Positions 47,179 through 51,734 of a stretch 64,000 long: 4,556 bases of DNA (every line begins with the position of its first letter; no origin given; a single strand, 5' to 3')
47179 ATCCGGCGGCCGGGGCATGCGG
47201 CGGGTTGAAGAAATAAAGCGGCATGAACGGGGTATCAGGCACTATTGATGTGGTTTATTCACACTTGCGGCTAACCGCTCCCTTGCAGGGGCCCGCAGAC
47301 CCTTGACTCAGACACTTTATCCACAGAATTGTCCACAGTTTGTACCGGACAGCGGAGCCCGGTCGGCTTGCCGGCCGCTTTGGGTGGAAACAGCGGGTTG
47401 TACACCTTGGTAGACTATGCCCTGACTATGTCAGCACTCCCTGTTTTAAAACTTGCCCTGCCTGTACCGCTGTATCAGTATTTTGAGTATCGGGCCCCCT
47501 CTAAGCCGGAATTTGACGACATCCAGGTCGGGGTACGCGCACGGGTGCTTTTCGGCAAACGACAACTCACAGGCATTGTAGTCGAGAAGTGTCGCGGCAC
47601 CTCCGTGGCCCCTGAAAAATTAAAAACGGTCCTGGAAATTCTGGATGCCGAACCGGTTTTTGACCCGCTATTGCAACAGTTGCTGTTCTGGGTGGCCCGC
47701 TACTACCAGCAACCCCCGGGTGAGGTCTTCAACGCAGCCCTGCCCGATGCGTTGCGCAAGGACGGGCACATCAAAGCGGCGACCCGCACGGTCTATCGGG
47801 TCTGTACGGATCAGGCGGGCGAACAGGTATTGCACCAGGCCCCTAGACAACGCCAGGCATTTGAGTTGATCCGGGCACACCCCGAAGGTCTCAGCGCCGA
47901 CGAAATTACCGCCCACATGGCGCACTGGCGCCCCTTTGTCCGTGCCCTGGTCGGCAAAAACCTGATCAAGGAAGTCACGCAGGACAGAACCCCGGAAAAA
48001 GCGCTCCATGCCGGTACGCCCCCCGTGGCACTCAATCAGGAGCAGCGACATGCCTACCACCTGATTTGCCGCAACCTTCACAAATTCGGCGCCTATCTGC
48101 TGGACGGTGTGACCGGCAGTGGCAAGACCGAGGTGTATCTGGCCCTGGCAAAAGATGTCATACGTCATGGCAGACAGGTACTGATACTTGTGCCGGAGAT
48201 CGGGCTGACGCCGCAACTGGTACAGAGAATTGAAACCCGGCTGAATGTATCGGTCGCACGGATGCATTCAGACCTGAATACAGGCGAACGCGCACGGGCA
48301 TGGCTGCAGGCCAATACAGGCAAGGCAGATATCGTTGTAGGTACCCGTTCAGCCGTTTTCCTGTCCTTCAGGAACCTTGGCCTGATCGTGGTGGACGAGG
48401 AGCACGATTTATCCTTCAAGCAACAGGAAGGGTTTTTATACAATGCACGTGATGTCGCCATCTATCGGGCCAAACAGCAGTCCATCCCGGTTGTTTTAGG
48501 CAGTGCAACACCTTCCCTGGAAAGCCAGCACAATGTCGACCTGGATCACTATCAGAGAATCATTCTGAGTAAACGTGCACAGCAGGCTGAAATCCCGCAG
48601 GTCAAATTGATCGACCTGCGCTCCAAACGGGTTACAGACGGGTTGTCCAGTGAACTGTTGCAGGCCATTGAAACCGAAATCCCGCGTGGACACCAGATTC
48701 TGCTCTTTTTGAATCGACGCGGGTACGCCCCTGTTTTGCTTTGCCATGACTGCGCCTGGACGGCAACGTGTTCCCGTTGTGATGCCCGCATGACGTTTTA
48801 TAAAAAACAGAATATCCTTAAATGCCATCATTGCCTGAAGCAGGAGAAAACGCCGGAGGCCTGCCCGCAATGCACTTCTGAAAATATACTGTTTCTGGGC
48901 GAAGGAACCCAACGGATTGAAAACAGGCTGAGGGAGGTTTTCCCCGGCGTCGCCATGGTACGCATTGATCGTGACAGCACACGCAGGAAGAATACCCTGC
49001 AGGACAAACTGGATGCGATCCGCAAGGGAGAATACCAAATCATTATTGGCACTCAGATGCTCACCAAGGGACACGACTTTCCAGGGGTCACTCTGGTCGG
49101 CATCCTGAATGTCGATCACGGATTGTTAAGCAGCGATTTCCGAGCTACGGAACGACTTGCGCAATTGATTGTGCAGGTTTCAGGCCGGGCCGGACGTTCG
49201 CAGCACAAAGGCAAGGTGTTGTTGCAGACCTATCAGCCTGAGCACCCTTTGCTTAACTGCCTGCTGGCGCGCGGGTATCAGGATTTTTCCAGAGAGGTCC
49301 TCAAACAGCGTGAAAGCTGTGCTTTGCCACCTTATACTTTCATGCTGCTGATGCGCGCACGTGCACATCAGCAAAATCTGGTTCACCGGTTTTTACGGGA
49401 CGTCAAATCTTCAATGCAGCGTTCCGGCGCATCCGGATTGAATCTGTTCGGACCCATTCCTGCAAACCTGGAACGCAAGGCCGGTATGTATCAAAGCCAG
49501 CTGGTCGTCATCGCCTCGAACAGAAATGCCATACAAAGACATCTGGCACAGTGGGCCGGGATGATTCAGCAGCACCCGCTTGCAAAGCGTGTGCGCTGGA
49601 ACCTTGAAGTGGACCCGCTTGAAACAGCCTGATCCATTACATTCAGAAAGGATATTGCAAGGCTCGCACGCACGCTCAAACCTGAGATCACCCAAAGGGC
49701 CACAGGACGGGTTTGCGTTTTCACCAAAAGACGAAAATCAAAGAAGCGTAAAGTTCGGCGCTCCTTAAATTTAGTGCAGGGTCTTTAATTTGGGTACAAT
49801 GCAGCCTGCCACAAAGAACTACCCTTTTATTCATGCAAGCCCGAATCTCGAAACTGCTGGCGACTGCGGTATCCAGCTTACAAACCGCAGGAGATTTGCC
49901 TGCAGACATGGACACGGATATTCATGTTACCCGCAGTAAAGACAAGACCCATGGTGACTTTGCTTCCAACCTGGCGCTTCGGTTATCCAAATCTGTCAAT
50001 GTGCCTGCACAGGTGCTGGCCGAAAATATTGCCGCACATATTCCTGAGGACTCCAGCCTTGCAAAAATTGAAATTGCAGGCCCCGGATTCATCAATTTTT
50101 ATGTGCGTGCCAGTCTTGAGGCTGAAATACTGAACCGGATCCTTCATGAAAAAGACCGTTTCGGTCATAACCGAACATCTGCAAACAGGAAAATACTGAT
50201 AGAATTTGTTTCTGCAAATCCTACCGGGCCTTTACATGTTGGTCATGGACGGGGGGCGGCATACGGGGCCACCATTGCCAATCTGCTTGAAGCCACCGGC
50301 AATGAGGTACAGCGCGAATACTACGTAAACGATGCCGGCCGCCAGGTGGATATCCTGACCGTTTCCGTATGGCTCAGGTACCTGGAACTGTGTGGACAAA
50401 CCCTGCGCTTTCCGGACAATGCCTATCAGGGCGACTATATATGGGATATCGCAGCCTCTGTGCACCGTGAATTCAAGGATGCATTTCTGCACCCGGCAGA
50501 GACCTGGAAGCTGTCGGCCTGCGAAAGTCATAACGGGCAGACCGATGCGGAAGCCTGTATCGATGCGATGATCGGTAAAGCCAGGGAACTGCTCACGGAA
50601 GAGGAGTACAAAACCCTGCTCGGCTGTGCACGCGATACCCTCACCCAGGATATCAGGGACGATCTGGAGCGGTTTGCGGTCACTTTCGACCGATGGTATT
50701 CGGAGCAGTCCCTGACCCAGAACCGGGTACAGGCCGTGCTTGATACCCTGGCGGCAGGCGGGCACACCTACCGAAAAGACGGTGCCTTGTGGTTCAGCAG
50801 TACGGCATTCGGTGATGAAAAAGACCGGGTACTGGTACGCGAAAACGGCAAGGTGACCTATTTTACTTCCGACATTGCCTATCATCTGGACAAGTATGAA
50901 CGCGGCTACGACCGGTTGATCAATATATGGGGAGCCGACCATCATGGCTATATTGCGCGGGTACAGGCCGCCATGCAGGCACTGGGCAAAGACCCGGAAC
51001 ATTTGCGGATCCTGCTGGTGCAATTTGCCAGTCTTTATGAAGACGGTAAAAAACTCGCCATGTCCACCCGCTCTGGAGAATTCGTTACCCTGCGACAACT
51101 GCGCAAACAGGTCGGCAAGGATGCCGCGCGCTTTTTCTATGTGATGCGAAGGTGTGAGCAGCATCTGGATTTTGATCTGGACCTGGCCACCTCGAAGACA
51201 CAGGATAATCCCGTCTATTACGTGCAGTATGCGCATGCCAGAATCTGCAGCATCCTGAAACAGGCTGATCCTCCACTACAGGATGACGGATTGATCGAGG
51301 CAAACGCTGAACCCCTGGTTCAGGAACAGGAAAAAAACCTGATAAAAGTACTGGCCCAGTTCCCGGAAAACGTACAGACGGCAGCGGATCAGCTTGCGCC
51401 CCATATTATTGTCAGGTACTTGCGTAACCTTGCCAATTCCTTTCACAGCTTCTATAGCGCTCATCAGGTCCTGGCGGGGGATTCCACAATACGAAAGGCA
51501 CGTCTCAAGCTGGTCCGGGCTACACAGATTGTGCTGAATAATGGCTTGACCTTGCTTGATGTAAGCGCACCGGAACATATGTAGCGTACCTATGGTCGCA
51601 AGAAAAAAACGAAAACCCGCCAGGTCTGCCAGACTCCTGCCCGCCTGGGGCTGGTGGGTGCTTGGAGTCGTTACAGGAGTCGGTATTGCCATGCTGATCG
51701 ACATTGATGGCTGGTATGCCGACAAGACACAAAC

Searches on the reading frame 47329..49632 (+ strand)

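Call 63: search_protein_families(library=pfam, proteins=[window:47329-49632:+], max_evalue=0.00001)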
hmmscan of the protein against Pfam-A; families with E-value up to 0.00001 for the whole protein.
window:47329-49632:+ (767 aa): 7 families
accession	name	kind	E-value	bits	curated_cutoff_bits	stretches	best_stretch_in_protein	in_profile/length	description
PF17764.6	PriA_3primeBD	-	3.9e-24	84.8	22.7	1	42-139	2-96/96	3'DNA-binding domain (3'BD)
PF00270.35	DEAD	-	5.9e-20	72.1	26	1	254-400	15-164/167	DEAD/DEAH box helicase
PF18074.6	PriA_C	-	2.7e-17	63.8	26.9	1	668-763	1-95/95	Primosomal protein N C-terminal domain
PF00271.37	Helicase_C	-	1.3e-14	54.9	23.5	1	518-624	16-109/110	Helicase conserved C-terminal domain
PF04851.21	ResIII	-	2.2e-13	50.9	22.5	1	234-396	3-163/164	Type III restriction enzyme, res subunit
PF18319.7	Zn_ribbon_PriA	-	4.4e-09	36.6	26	1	481-506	1-26/27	PriA DNA helicase Cys-rich region (CRR) domain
PF13604.12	AAA_30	-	4.2e-06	27.1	27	0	235-411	2-156/191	AAA domain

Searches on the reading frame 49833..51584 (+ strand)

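Call 63: search_protein_families(library=pfam, proteins=[window:49833-51584:+], max_evalue=0.00001)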
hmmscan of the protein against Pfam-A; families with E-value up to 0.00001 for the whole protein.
window:49833-51584:+ (583 aa): 3 families
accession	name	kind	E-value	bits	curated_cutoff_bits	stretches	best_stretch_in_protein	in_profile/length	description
PF05746.21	DALR_1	-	1.8e-37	128.4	22.3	1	464-583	1-117/117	DALR anticodon binding domain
PF00750.26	tRNA-synt_1d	-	3.3e-27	95.8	23.3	1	101-425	3-296/349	tRNA synthetases class I (R), catalytic domain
PF03485.21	Arg_tRNA_synt_N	-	8.9e-20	71.5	21.5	1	5-90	3-84/85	Arginyl tRNA synthetase N terminal domain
